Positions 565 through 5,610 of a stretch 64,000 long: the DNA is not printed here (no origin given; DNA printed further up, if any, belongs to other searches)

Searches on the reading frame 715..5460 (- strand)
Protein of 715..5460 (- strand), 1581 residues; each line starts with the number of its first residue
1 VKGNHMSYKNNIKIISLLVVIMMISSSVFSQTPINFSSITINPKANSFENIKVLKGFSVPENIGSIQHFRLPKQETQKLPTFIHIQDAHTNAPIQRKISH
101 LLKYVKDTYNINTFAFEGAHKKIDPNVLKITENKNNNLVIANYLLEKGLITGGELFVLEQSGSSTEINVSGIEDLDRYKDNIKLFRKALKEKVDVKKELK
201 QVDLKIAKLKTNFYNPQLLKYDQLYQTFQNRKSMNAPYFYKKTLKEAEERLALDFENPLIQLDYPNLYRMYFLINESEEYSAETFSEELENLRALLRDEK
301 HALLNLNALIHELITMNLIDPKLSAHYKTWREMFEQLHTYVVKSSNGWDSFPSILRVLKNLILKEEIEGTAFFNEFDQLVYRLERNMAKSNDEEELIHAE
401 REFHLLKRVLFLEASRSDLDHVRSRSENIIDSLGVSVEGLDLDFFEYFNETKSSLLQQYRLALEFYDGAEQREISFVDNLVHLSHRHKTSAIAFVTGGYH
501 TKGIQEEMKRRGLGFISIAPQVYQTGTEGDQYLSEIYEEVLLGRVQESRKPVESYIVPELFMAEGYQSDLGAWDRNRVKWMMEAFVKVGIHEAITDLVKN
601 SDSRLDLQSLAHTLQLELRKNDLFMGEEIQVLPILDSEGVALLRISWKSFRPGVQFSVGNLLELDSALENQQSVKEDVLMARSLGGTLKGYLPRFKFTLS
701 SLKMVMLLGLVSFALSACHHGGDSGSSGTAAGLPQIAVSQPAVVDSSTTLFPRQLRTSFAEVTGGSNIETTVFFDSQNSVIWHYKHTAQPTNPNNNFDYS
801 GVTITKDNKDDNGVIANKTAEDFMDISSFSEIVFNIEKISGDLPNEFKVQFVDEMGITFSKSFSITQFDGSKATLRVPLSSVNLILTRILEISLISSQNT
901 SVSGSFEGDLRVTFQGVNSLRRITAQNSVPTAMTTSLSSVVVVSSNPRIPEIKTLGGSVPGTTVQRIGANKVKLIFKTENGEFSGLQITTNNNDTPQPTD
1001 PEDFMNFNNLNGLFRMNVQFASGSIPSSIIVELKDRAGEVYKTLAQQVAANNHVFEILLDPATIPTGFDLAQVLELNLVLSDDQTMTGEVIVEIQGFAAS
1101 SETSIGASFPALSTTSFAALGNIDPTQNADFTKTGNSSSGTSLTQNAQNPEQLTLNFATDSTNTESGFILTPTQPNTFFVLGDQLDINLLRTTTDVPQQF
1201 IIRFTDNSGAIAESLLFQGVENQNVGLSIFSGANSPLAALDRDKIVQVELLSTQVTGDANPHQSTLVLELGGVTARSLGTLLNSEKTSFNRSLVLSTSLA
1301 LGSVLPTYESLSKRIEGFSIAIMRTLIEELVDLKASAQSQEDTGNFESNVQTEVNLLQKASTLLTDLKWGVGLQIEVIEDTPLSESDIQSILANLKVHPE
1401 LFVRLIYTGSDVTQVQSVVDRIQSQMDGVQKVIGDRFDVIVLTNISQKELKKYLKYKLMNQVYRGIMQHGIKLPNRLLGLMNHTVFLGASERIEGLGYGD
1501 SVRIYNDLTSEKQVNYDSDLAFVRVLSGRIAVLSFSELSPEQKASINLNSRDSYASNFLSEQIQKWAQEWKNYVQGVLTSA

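Call 11: search_protein_families(library=pfam, proteins=[window:715-5460:-])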
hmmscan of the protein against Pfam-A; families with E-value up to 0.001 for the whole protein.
window:715-5460:- (1581 aa): 0 families

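Call 17: search_protein_families(library=ncbifam, proteins=[window:715-5460:-])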
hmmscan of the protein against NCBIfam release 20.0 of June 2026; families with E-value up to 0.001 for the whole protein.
window:715-5460:- (1581 aa): 0 families

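Call 22: find_homologous_proteins(query=window:715-5460:-)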
Query window:715-5460:- (1581 aa): 13 proteins with E <= 0.001 among 8000 candidates.
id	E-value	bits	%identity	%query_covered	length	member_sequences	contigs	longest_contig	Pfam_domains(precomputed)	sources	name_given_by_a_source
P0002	0.0e+0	3464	100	100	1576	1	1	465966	-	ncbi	-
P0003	3.7e-173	596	28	81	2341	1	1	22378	-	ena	-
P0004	3.4e-33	133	24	34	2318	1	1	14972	-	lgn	-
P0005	2.4e-28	116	24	31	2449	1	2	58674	-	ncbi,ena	-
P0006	1.0e-26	111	23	30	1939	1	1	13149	-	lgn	-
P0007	2.2e-16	77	22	30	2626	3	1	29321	PF00381.25,PF00391.30,PF02896.25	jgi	jgi:phosphoenolpyruvate-protein kinase (PTS system EI component)/phosphotransferase system HPr-like 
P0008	1.0e-10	58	22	34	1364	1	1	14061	-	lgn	-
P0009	3.0e-10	56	27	10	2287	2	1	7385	PF25969.1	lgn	-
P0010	3.5e-10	56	22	29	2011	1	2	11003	-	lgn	-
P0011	4.2e-10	56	28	9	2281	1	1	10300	-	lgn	-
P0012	2.8e-9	53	22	35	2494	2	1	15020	PF07714.24,PF00069.32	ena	-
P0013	3.0e-9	53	21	30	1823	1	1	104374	-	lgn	-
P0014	8.0e-7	45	19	33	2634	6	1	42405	-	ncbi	-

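Call 24: find_encoding_contigs(protein=P0002, flank=10000, max_places=4)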
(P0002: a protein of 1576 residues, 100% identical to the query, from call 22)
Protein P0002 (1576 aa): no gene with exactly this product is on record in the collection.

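Call 25: find_encoding_contigs(protein=P0003, flank=10000, max_places=4)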
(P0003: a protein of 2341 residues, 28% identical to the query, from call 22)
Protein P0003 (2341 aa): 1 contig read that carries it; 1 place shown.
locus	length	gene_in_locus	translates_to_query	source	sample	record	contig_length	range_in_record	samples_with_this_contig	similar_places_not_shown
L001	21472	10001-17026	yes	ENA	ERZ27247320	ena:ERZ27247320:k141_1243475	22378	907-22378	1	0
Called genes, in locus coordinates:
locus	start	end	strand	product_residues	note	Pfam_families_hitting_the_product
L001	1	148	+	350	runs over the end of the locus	?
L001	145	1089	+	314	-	PF01145:Band_7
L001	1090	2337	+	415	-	PF04715:, PF00425:Chorismate_bind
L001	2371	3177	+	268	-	PF01063:Aminotran_4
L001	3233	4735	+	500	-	PF02142:MGS, PF01808:AICARFT_IMPCHas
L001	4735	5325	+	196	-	-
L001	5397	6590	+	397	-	PF08245:Mur_ligase_M, PF27239:FOL3_C, PF02875:Mur_ligase_C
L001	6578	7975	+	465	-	PF10396:TrmE_N, PF00350:Dynamin_N (faint), PF12631:MnmE_helical, PF01926:MMR_HSR1, PF02421:FeoB_N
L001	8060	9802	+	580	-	PF00317:Ribonuc_red_lgN, PF02867:Ribonuc_red_lgC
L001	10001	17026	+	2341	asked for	-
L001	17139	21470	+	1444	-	?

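Call 52: find_encoding_contigs(protein=P0005, flank=10000, max_places=3)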
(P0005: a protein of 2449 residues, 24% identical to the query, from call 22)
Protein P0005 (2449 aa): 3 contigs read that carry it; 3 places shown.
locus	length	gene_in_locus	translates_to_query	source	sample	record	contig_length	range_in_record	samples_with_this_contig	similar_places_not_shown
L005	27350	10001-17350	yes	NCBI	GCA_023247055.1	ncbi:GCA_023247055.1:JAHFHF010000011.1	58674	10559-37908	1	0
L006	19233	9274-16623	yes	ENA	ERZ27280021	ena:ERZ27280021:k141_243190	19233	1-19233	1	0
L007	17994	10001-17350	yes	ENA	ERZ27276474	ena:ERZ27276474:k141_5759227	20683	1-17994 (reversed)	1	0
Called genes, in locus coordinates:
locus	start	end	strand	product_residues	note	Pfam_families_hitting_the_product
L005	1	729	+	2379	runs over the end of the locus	-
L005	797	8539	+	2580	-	-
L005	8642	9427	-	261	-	-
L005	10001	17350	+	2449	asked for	-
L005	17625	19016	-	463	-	PF17125:Methyltr_RsmF_N (weak), PF22458:RsmF-B_ferredox, PF01189:Methyltr_RsmB-F, PF13847:Methyltransf_31 (weak)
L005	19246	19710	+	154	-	PF11769:DUF3313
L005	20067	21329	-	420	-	PF01590:GAF, PF13185:GAF_2 (weak), PF07228:SpoIIE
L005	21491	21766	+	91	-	PF04365:BrnT_toxin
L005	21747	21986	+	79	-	-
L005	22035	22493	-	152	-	PF11026:DUF2721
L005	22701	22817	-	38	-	-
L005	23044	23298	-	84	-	-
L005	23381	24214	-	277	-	PF00561:Abhydrolase_1, PF12146:Hydrolase_4, PF12697:Abhydrolase_6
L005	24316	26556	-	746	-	-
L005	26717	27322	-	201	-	PF00881:Nitroreductase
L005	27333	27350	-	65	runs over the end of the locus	-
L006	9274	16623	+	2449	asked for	-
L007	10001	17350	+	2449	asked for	-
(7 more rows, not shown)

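Call 53: find_encoding_contigs(protein=P0004, flank=10000, max_places=3)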
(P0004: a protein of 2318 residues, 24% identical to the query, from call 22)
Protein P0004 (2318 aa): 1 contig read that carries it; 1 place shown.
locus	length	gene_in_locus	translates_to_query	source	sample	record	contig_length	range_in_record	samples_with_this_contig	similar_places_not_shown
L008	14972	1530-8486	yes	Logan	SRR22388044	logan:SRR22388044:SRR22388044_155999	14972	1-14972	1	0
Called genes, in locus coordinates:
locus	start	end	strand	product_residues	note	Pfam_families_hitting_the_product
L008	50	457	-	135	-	PF04536:TPM_phosphatase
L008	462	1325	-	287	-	PF04536:TPM_phosphatase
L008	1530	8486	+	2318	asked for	-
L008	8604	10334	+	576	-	PF07973:tRNA_SAD, PF00587:tRNA-synt_2b, PF03129:HGTP_anticodon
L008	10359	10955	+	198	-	PF05198:IF3_N, PF00707:IF3_C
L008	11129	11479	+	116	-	PF00453:Ribosomal_L20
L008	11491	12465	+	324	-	PF02912:Phe_tRNA-synt_N, PF01409:tRNA-synt_2d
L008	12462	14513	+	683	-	PF03483:B3_4, PF03484:B5, PF17759:tRNA_synthFbeta, PF03147:FDX-ACB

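Call 54: find_encoding_contigs(protein=P0006, flank=10000, max_places=3)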
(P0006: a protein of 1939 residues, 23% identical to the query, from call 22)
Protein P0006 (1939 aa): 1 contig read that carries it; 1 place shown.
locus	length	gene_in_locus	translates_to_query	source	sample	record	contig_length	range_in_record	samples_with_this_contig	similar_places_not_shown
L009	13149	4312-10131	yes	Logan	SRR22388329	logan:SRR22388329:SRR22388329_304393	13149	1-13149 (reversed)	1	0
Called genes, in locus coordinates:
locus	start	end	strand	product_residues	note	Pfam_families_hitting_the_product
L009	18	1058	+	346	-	PF04166:PdxA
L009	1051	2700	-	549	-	PF13632:Glyco_trans_2_3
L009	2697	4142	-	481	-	PF08308:PEGA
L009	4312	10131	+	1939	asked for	-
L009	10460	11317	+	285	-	PF00398:RrnaAD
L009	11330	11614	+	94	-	PF02686:GatC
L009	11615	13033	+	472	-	PF01425:Amidase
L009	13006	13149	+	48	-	?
